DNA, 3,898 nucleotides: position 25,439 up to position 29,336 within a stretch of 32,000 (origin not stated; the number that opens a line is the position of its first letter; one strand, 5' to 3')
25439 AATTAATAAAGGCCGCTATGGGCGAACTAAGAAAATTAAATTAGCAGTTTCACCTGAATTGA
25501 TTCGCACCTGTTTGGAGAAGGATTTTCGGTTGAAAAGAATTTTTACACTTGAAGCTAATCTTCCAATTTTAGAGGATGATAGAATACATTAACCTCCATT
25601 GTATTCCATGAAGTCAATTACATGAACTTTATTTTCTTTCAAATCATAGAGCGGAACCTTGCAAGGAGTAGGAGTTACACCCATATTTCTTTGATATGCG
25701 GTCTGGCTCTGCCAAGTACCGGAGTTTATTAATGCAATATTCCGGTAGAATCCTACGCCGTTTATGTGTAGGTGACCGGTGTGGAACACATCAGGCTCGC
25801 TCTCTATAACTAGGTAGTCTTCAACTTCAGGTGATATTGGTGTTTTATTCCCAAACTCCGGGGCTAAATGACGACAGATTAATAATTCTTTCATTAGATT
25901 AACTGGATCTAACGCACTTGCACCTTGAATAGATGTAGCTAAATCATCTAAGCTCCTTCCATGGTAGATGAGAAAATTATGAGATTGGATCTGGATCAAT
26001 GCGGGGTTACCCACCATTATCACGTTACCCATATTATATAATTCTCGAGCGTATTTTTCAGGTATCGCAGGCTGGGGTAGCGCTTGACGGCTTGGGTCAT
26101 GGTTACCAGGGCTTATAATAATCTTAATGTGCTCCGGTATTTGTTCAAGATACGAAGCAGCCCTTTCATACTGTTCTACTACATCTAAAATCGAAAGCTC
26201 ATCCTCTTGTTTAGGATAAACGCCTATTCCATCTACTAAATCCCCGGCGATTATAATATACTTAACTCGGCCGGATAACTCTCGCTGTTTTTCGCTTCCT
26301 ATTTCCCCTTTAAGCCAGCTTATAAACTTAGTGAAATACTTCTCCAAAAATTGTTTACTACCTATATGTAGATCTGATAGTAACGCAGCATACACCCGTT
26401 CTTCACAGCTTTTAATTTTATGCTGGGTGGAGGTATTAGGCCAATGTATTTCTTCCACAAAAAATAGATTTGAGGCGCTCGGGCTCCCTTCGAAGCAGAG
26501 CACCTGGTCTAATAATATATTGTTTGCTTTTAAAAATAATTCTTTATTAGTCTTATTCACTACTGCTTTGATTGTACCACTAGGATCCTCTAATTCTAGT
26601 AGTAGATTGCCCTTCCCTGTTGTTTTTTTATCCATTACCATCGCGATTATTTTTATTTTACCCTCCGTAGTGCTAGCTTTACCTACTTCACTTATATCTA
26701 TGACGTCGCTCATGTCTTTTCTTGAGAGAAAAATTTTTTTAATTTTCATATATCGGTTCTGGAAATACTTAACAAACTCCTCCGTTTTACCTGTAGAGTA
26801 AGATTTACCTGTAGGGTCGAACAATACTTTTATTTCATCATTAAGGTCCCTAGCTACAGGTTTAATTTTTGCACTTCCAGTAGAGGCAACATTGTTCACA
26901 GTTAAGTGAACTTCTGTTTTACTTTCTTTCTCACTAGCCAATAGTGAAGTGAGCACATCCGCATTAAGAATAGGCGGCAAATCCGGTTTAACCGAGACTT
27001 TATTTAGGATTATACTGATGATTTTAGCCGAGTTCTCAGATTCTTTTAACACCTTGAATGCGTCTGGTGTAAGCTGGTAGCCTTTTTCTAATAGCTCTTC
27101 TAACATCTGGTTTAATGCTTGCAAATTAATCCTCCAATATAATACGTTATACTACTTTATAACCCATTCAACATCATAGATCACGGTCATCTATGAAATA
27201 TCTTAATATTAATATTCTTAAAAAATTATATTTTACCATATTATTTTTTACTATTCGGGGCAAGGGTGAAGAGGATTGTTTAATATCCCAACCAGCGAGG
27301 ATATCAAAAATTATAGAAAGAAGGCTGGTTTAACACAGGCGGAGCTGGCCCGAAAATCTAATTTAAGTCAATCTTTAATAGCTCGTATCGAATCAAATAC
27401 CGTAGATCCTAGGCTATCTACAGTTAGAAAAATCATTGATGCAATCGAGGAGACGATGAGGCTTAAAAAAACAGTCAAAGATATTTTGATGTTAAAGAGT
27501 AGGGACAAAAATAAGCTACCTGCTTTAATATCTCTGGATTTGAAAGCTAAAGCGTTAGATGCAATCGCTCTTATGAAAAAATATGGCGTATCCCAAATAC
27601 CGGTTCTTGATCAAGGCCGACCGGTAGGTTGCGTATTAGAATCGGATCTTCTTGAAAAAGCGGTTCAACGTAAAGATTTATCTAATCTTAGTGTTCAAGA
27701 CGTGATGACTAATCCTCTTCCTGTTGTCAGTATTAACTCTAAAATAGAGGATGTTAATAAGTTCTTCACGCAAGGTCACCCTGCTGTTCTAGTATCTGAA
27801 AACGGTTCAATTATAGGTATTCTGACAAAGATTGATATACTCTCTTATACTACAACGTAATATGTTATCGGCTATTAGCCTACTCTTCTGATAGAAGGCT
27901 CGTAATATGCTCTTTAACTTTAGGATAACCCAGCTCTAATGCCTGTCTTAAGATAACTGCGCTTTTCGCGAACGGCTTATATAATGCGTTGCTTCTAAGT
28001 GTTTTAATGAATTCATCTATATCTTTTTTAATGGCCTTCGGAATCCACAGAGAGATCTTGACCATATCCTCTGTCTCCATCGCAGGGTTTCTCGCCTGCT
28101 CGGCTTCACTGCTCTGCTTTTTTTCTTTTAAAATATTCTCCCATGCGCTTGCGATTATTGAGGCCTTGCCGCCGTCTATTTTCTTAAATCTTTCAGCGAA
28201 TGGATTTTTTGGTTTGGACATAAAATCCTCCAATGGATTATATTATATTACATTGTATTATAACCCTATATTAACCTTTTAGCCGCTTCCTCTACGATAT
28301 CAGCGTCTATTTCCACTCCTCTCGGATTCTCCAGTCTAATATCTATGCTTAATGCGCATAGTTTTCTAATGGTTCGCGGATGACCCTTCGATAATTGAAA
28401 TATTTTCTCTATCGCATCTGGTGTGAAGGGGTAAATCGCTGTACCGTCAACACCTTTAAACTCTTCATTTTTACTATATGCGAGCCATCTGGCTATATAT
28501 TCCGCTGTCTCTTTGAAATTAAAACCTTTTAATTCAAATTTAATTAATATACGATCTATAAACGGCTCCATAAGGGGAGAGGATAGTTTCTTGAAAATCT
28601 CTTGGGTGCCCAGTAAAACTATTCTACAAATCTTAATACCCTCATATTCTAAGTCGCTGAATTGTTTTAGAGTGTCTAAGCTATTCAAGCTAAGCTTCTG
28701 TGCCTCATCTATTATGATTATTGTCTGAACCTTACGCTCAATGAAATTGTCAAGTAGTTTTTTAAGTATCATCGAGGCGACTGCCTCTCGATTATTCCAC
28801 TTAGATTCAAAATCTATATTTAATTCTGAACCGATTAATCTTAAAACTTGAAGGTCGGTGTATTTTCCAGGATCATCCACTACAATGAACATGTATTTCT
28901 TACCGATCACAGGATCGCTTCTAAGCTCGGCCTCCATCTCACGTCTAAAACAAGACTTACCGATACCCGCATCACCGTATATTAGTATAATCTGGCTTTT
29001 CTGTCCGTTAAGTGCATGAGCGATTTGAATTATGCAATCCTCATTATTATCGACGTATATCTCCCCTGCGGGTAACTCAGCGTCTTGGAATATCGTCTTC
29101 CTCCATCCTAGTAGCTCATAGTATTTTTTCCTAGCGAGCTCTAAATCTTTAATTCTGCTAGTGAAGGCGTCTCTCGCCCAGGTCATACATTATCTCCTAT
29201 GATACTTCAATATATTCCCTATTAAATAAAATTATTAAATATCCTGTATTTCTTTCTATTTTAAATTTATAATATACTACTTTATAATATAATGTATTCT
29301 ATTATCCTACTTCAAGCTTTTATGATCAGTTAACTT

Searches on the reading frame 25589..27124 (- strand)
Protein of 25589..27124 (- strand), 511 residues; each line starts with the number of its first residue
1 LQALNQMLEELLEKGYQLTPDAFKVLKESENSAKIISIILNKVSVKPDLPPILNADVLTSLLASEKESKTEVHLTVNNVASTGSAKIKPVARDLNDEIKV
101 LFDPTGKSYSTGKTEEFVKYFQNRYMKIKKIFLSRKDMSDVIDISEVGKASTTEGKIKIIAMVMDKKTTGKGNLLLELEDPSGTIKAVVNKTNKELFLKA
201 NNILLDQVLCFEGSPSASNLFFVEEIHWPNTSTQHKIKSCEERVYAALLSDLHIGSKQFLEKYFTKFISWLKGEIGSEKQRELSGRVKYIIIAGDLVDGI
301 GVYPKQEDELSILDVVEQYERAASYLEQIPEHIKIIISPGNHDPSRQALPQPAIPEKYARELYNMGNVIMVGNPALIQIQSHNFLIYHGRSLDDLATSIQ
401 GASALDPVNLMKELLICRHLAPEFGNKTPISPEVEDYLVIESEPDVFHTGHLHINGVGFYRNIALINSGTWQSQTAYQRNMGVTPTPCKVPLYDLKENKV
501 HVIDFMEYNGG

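Call 75: search_protein_families(library=pfam, proteins=[window:25589-27124:-], max_evalue=0.001)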
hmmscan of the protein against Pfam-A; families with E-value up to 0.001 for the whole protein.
window:25589-27124:- (511 aa): 4 families
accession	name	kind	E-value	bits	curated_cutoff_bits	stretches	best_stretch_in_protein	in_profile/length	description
PF04042.21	DNA_pol_E_B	-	1.4e-18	67.6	29.1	1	247-450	2-202/210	DNA polymerase alpha/epsilon subunit B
PF00149.33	Metallophos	-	1e-11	46.1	21.5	1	247-454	4-190/191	Calcineurin-like phosphoesterase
PF01336.31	tRNA_anti-codon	-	9.8e-06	25.9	27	1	158-218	2-60/75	OB-fold nucleic acid binding domain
PF12850.12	Metallophos_2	-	0.0008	19.9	27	0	248-478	5-142/154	Calcineurin-like phosphoesterase superfamily domain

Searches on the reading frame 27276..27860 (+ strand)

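Call 75: search_protein_families(library=pfam, proteins=[window:27276-27860:+], max_evalue=0.001)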
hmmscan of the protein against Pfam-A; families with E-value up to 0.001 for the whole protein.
window:27276-27860:+ (194 aa): 6 families
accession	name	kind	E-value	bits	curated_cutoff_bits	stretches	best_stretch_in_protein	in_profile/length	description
PF00571.33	CBS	-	2.6e-18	66.5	24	2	140-191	1-54/57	CBS domain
PF01381.28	HTH_3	-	5.1e-13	49.3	23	1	10-58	1-49/55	Helix-turn-helix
PF13560.12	HTH_31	-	1.6e-08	35.2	27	1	11-56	7-53/64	Helix-turn-helix domain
PF12844.13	HTH_19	-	7.2e-07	29.5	30.2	1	10-53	4-47/64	Helix-turn-helix domain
PF13443.12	HTH_26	-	6.1e-05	23.6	22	1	10-58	2-51/63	Cro/C1-type HTH DNA-binding domain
PF13412.12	HTH_24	-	0.00051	20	21.9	0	14-37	13-36/48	Winged helix-turn-helix DNA-binding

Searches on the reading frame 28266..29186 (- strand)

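Call 75: search_protein_families(library=pfam, proteins=[window:28266-29186:-], max_evalue=0.001)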
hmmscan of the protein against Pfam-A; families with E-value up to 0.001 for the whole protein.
window:28266-29186:- (306 aa): 5 families
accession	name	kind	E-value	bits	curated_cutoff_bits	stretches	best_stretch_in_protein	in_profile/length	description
PF13401.12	AAA_22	-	1.2e-16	61.6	27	1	63-201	4-130/130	AAA domain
PF01637.24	ATPase_2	-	6e-09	36.5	33.2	1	51-185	7-147/225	ATPase domain predominantly from Archaea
PF13191.12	AAA_16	-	1.9e-06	28.9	32.6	1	55-179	12-158/167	AAA ATPase domain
PF13173.12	AAA_14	-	1.6e-05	25.3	27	1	122-227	33-128/129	AAA domain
PF00931.28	NB-ARC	-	6e-05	22.9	23.5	1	50-162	3-109/248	NB-ARC domain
